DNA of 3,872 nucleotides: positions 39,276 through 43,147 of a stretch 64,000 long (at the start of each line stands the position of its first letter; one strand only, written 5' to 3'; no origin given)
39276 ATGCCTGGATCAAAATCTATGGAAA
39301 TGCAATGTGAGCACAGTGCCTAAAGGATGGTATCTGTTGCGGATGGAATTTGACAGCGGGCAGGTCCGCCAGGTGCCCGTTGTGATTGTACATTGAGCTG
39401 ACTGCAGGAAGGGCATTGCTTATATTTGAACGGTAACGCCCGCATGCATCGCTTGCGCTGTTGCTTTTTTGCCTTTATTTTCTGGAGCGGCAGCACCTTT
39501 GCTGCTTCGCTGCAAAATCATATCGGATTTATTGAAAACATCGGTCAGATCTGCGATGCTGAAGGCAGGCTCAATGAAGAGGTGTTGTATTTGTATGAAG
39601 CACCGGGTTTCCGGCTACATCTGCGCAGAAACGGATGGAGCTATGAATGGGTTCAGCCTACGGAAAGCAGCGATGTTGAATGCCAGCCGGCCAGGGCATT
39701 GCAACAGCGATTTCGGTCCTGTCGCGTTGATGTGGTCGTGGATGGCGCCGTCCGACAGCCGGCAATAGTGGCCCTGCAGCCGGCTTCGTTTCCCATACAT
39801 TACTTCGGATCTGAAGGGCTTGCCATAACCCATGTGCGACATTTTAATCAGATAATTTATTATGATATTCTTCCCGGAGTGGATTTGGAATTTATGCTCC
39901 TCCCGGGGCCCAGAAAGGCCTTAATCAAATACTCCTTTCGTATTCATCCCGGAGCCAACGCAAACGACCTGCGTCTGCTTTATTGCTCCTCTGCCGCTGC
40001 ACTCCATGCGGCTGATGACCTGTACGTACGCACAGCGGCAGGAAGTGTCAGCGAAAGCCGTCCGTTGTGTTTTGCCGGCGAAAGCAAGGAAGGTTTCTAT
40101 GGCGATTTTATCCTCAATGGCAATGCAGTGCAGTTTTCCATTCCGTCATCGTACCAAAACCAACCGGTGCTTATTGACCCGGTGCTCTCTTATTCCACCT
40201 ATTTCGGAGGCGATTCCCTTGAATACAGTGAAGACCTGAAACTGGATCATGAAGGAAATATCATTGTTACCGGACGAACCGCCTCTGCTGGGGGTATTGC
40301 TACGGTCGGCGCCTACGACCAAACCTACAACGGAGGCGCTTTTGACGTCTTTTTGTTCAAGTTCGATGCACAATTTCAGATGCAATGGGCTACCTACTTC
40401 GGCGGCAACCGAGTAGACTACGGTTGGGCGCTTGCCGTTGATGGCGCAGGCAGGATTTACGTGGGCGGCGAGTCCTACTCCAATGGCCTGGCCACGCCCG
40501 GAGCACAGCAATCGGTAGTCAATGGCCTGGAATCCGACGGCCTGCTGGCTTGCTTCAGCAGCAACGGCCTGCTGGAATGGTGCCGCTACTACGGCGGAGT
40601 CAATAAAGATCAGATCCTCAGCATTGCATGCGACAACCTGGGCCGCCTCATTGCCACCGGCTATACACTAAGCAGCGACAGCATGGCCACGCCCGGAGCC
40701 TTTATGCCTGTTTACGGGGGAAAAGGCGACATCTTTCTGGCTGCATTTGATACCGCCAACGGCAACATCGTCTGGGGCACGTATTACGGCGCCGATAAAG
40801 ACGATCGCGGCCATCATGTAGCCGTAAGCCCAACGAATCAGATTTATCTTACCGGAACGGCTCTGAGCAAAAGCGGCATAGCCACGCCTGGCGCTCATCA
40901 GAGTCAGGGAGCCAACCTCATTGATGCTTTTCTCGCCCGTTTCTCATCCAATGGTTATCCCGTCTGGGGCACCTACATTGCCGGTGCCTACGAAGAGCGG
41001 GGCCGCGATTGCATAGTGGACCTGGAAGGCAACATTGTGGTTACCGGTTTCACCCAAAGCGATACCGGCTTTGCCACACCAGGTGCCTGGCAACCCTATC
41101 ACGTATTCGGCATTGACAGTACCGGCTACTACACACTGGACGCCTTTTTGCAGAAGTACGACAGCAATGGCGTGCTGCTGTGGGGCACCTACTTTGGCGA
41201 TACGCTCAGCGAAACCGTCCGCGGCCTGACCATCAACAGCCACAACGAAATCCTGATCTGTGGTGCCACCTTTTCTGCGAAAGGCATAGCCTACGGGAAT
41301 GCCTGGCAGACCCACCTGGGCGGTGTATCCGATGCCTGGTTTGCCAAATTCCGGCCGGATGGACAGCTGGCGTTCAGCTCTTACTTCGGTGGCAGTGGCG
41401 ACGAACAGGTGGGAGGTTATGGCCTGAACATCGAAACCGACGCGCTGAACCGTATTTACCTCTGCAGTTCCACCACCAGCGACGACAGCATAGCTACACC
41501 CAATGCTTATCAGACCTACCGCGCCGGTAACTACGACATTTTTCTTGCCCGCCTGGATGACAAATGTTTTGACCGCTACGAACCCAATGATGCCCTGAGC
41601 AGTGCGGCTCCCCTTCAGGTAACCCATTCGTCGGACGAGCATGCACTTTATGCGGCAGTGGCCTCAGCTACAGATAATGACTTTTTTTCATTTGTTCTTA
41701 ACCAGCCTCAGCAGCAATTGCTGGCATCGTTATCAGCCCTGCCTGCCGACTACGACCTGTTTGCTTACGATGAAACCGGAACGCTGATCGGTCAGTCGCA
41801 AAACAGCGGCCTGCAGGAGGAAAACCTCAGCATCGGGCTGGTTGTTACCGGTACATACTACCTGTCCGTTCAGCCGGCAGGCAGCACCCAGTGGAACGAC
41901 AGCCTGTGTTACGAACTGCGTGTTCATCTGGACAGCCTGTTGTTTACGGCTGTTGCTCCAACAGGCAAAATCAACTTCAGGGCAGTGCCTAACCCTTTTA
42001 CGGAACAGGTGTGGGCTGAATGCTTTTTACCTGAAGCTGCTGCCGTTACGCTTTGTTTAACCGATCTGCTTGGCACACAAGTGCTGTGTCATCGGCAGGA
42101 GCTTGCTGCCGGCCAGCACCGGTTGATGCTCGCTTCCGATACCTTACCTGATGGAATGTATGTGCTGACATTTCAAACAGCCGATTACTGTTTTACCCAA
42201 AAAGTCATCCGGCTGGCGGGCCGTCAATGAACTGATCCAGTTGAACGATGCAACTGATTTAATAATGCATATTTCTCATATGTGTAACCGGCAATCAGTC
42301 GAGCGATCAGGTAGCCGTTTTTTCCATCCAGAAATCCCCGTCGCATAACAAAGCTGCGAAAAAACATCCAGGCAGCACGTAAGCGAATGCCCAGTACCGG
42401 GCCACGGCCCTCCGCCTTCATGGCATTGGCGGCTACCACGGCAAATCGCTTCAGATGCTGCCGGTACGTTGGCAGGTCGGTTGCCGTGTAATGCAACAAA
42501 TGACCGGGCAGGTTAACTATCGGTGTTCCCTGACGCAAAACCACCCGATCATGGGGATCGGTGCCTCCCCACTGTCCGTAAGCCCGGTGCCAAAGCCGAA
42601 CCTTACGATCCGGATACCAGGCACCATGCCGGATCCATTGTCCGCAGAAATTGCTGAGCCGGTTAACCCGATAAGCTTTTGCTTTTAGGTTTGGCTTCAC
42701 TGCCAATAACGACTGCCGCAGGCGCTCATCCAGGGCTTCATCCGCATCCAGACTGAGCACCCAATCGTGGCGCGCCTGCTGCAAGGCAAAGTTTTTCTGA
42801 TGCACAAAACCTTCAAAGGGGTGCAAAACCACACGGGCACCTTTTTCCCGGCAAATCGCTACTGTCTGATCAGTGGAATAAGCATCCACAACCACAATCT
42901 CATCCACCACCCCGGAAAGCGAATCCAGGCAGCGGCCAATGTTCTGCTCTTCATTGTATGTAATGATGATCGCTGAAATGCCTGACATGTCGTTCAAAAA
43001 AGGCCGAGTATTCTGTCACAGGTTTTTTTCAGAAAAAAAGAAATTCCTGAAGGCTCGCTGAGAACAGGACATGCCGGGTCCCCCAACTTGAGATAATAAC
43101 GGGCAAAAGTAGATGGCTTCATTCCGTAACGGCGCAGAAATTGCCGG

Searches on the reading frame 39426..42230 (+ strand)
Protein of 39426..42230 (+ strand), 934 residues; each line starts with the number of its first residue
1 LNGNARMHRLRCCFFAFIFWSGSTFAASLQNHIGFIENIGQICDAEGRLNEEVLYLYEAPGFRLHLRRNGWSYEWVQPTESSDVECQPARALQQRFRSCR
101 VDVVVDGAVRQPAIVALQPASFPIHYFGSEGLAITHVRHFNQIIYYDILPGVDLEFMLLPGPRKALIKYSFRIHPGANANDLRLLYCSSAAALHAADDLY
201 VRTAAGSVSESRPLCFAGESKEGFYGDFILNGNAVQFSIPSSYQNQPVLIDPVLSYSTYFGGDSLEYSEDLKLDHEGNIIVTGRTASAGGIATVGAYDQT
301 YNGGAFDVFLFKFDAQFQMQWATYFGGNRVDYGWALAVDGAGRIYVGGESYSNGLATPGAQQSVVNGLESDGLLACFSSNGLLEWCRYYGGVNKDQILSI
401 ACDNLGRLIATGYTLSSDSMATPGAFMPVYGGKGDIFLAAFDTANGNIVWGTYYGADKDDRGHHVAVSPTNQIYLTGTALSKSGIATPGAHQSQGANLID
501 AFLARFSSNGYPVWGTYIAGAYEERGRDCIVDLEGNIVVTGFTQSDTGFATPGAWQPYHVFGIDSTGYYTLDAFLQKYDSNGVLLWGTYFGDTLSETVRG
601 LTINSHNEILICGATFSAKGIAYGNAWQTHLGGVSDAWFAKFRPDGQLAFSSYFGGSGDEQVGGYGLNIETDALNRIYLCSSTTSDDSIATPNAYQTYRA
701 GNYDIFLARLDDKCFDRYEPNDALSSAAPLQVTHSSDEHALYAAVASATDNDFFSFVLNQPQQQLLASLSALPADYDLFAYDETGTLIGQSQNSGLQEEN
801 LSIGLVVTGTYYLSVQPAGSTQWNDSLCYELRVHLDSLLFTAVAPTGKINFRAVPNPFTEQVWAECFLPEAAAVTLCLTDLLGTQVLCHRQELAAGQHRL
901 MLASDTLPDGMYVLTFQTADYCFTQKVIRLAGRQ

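Call 57: search_protein_families(library=ncbifam, proteins=[window:39426-42230:+], max_evalue=0.000001)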
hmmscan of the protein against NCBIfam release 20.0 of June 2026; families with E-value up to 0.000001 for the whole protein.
window:39426-42230:+ (934 aa): 2 families
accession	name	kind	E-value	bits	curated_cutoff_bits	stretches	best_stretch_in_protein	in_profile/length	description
NF047494.1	Lepto_SBBP_lipo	equivalog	2.4e-20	72.7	400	1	303-480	277-446/466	SBBP repeat beta-propeller lipoprotein, LipL53 family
TIGR04183.1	Por_Secre_tail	domain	6.4e-07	29.3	23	0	855-928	3-70/72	T9SS type A sorting domain-containing protein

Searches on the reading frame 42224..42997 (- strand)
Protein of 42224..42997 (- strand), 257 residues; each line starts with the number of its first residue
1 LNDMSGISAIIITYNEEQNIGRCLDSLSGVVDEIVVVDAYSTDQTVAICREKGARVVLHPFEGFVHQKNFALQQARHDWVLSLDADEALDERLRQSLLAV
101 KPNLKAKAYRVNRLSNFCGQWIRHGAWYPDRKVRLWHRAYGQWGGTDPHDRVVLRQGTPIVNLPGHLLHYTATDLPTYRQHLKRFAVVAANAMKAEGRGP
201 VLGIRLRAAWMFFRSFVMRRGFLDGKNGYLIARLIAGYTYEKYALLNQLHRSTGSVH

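Call 57: search_protein_families(library=ncbifam, proteins=[window:42224-42997:-], max_evalue=0.000001)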
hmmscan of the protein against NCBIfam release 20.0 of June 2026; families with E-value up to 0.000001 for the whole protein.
window:42224-42997:- (257 aa): 6 families
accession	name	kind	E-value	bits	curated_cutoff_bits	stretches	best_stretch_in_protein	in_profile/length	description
TIGR04283.1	glyco_like_mftF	equivalog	7.1e-15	55.2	182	1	7-141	1-137/221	TIGR04283 family arsenosugar biosynthesis glycosyltransferase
TIGR04195.1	S_glycosyl_SunS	equivalog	5.8e-14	51.8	350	1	3-88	55-143/421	SunS family peptide S-glycosyltransferase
TIGR04182.1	glyco_TIGR04182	equivalog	7.2e-10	38.7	325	1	8-108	3-102/293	S-layer glycoprotein N-glycosyltransferase AglJ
NF041391.1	DPhHxTase_Halo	equivalog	2.3e-09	36.6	375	1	13-89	3-81/213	dolichyl-phosphate hexose transferase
NF010496.0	PRK13915.1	equivalog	8.7e-08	31.6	262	1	5-57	31-89/307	glucosyl-3-phosphoglycerate synthase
NF058614.1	PPMAGASynPpgS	equivalog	7.9e-07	28.7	370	0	10-61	5-56/226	polyprenyl-phospho-N-acetylgalactosaminyl synthase PpgS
